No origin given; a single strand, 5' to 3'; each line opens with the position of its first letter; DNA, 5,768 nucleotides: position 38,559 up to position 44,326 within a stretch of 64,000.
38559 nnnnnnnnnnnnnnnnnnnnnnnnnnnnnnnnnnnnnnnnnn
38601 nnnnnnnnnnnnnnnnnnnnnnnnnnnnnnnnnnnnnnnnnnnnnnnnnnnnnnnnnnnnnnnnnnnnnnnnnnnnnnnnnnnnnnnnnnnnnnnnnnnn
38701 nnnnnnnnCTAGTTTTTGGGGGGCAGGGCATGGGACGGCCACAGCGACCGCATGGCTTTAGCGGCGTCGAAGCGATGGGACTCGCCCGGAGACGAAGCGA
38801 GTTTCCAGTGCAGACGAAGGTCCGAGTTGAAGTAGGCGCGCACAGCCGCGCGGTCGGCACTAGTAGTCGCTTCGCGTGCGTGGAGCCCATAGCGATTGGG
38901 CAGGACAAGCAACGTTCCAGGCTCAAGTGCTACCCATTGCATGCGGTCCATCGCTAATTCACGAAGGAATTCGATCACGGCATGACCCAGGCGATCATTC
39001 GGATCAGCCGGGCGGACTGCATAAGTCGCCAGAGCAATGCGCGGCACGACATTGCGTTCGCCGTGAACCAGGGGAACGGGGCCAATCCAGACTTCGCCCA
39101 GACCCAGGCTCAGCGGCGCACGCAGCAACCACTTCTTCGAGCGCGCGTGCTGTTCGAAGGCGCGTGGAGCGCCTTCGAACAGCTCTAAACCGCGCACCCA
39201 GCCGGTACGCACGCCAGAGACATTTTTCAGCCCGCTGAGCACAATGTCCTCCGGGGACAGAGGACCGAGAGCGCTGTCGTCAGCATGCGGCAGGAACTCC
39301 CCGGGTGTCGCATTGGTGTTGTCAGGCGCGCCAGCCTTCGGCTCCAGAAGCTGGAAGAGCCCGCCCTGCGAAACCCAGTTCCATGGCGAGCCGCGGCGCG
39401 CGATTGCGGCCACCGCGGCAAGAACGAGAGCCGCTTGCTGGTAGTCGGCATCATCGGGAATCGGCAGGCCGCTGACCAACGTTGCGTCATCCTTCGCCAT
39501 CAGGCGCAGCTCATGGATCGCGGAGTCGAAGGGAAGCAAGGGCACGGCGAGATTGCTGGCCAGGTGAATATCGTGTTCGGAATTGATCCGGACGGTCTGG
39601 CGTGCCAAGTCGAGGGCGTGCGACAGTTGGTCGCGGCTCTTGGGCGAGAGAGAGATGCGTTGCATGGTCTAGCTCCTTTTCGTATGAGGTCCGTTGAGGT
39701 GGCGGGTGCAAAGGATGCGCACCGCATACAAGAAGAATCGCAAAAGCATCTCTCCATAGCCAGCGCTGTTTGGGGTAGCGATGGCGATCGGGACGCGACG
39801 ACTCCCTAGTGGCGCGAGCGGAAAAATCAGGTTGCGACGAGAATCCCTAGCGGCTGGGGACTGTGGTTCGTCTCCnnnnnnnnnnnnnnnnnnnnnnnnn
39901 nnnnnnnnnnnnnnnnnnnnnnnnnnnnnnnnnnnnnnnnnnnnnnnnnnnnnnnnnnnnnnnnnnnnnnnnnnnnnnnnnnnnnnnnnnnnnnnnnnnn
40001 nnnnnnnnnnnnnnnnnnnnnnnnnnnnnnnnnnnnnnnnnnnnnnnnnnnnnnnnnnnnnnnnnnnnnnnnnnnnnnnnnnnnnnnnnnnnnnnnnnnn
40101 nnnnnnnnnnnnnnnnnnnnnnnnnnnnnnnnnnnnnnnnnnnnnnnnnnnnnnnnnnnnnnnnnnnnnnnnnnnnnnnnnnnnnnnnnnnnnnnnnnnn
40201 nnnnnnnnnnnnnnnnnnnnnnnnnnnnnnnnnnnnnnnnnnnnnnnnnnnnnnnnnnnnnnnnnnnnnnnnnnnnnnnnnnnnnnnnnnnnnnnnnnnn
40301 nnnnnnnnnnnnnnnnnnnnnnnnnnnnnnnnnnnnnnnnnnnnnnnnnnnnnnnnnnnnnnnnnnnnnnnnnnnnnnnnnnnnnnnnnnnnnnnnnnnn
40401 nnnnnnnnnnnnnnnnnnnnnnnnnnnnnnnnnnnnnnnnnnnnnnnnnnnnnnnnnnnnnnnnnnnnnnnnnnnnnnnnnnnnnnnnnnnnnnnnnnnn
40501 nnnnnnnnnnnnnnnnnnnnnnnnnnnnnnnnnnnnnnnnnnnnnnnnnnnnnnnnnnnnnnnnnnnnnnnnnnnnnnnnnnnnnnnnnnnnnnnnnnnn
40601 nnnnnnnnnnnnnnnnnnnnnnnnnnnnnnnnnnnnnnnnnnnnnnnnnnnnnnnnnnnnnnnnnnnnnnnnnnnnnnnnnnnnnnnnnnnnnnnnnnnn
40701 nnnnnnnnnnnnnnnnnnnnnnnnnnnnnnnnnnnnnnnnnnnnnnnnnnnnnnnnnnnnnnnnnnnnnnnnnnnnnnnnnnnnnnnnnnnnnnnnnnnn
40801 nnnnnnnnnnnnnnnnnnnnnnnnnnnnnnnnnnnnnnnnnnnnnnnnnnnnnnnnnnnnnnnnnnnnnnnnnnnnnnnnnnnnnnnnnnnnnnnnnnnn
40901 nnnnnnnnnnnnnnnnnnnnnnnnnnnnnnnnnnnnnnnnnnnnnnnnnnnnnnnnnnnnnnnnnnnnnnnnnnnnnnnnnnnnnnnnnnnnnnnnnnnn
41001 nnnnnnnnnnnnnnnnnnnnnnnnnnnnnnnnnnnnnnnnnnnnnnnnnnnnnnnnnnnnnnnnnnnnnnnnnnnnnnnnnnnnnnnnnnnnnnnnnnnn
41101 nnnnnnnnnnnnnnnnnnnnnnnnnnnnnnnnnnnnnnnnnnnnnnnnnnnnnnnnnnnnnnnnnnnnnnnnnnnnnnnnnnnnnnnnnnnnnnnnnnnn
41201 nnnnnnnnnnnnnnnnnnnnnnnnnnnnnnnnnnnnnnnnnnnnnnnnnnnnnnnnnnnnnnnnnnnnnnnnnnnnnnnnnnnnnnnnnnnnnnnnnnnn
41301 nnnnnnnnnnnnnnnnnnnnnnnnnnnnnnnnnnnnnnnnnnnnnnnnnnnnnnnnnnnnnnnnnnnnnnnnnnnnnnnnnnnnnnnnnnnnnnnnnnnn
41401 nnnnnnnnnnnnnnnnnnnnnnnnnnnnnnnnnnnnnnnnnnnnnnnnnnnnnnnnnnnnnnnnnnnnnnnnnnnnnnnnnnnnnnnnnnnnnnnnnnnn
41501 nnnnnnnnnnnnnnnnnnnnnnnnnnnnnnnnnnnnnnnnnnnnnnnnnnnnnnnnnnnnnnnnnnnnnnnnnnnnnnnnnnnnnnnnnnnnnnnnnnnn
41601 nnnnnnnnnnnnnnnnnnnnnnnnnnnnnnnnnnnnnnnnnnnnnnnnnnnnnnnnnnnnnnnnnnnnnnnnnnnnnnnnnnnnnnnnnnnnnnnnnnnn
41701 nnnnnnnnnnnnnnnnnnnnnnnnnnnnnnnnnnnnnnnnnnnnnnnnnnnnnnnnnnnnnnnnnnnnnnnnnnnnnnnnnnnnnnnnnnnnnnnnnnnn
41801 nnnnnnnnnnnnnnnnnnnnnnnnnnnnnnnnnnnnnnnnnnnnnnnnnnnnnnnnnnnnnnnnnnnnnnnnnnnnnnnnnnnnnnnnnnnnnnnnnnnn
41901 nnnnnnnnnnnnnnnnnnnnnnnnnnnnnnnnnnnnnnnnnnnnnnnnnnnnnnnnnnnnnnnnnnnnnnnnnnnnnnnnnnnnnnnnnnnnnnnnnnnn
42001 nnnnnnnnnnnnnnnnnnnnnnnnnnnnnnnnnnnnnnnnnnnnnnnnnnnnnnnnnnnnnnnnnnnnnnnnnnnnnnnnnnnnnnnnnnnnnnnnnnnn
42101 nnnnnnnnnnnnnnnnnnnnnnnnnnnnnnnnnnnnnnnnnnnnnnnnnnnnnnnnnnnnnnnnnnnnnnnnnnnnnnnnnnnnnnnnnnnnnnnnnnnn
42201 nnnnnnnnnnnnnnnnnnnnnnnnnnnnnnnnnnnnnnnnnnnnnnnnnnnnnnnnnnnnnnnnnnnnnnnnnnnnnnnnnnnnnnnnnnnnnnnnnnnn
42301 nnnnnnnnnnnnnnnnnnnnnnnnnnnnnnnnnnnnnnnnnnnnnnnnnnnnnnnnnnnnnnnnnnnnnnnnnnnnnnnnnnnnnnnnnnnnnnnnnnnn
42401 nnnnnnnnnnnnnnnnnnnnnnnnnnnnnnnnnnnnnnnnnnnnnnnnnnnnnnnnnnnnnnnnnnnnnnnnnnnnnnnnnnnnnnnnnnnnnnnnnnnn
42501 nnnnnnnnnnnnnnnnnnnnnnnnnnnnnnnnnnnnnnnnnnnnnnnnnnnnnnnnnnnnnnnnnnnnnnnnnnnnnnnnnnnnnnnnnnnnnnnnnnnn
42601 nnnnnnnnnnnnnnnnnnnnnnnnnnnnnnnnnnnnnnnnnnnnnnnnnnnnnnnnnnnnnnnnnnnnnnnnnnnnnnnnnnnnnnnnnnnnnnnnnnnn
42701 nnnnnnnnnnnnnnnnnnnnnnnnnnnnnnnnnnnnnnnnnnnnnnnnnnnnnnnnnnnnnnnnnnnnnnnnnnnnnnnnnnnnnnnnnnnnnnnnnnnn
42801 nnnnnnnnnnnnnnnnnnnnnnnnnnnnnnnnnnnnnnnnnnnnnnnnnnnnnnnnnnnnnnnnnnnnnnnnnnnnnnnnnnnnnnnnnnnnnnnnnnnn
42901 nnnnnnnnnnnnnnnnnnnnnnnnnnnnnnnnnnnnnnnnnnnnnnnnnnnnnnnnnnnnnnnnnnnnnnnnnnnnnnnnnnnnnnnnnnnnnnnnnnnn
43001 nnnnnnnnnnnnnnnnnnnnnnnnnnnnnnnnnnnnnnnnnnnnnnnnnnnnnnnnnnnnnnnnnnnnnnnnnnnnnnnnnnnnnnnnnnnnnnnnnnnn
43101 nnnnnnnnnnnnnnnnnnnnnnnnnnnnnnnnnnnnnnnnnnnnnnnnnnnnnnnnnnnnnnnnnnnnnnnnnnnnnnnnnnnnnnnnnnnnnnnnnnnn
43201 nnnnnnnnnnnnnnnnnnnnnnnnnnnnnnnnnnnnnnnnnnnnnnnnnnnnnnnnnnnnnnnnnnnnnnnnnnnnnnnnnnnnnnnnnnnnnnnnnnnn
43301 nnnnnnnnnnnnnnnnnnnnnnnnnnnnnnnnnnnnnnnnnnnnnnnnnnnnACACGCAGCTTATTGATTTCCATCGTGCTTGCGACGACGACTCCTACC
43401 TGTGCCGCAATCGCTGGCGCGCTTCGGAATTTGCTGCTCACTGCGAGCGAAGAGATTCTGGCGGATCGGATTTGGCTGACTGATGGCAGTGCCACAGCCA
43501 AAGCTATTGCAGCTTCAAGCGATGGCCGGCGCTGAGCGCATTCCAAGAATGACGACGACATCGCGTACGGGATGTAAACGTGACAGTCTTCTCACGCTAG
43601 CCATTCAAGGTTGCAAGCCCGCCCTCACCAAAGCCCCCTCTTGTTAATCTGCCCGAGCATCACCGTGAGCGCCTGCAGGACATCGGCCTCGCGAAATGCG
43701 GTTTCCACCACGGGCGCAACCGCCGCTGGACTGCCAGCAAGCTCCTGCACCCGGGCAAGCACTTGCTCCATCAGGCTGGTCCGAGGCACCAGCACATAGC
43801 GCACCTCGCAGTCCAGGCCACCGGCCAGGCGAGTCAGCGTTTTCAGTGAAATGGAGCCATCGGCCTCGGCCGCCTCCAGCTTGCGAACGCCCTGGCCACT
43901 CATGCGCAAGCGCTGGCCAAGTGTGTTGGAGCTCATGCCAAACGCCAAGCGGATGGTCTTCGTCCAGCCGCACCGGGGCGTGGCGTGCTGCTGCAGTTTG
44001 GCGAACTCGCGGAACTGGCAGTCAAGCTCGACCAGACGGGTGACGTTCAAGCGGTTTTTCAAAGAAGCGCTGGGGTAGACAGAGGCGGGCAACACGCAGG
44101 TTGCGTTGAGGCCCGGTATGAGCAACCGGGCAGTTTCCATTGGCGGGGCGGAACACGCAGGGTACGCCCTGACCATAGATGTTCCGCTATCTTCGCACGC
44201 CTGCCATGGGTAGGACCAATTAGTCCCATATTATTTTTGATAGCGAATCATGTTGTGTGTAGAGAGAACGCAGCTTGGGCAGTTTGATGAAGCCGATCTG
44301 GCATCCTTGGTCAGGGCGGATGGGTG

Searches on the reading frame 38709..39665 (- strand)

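Call 35: search_protein_families(library=pfam, proteins=[window:38709-39665:-], max_evalue=0.01)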
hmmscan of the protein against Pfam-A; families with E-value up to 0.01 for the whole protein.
window:38709-39665:- (318 aa): 1 family
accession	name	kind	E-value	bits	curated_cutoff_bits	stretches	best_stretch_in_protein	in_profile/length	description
PF02668.22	TauD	-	0.0018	18.7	27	1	212-278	197-267/267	Taurine catabolism dioxygenase TauD, TfdA family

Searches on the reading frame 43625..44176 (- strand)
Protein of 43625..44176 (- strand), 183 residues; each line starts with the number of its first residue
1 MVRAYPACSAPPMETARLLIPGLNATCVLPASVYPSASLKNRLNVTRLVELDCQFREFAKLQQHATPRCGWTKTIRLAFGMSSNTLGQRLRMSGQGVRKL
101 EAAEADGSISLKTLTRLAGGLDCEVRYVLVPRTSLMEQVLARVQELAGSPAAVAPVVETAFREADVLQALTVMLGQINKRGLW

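Call 32: search_protein_families(library=pfam, proteins=[window:43625-44176:-], max_evalue=0.01)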
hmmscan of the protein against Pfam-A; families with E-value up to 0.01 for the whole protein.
window:43625-44176:- (183 aa): 1 family
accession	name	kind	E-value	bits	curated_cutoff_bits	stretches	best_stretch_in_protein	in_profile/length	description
PF01381.28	HTH_3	-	0.00038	20.9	23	1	73-127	2-54/55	Helix-turn-helix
